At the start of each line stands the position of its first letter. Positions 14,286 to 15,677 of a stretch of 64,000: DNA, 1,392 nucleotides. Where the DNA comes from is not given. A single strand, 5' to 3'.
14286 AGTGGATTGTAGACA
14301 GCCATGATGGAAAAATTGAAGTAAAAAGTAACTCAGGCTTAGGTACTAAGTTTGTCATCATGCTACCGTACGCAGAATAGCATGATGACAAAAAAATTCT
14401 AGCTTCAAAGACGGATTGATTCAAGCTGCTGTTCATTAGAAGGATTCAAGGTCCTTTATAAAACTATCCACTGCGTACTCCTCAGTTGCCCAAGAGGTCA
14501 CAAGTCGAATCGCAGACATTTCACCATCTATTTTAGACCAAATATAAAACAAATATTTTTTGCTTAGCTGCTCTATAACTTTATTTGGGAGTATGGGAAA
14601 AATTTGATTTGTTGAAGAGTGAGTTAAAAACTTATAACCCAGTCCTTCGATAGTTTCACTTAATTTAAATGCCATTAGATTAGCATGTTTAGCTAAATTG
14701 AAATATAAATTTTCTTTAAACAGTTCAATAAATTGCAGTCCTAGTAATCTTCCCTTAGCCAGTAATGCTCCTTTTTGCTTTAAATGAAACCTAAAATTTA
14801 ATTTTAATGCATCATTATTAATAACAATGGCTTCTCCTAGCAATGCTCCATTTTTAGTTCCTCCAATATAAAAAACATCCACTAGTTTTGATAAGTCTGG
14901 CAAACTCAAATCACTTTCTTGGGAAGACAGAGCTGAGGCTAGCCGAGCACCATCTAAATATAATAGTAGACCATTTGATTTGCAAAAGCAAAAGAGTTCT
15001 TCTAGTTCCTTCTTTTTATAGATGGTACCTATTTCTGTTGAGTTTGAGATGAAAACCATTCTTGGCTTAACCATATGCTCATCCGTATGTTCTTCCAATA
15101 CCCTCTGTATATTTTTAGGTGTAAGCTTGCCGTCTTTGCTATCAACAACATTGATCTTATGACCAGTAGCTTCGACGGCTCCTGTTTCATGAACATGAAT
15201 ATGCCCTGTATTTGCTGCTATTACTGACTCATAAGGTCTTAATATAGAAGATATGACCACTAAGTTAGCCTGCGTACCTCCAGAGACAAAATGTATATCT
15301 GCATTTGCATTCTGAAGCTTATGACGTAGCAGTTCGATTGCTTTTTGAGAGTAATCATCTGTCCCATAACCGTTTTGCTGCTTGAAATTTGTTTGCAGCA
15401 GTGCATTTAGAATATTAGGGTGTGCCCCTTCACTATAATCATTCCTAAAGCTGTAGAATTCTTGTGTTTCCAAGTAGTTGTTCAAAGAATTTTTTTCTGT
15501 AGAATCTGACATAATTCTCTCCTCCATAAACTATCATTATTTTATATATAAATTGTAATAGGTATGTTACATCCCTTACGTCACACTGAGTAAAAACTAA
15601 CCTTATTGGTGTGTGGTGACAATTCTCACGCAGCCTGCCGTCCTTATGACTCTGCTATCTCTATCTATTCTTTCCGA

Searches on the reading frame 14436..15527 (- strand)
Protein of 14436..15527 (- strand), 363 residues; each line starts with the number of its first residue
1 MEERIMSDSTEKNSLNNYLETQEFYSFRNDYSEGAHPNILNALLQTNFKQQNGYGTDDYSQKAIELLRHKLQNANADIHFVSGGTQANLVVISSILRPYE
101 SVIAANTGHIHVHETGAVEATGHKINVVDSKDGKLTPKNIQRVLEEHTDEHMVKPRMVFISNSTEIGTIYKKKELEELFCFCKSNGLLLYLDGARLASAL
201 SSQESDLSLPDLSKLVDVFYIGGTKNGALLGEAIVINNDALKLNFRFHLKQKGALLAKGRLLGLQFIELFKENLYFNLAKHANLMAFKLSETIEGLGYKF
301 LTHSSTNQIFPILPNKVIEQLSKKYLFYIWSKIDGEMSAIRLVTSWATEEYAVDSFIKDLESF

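Call 43: search_protein_families(library=pfam, proteins=[window:14436-15527:-], max_evalue=0.00001)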
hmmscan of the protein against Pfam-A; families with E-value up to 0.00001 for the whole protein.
window:14436-15527:- (363 aa): 3 families
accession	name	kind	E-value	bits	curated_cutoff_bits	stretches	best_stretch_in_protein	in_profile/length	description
PF01212.27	Beta_elim_lyase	-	5.7e-33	114.9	27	1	52-310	26-282/288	Beta-eliminating lyase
PF00155.27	Aminotran_1_2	-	1.3e-08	34.9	19.7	1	29-194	9-187/361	Aminotransferase class I and II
PF00266.25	Aminotran_5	-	3.1e-08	33.4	21.5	1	71-243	56-219/371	Aminotransferase class-V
